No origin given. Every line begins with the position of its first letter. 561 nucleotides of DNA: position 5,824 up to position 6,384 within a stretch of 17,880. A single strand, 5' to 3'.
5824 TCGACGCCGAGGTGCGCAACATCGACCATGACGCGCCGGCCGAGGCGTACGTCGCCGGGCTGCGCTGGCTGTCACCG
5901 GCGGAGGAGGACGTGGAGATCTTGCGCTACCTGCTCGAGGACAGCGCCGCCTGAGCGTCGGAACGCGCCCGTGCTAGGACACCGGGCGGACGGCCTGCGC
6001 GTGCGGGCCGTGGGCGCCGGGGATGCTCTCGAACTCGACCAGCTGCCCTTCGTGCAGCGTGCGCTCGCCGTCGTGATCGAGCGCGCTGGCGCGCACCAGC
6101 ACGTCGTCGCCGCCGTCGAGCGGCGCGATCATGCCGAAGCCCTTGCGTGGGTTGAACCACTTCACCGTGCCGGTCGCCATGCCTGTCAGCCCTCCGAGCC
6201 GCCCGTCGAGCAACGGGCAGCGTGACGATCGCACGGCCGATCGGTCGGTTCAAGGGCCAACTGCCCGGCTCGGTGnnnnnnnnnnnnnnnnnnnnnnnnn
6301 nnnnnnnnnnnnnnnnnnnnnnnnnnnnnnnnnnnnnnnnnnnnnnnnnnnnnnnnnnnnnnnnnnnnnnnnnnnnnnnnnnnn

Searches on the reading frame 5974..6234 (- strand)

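Call 76: search_protein_families(library=pfam, proteins=[window:5974-6234:-], max_evalue=0.1)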
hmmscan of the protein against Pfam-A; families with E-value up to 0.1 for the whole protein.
window:5974-6234:- (86 aa): 1 family
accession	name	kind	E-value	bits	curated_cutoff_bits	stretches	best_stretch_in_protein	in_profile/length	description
PF00313.28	CSD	-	1.8e-18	66.6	27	1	21-84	2-65/66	'Cold-shock' DNA-binding domain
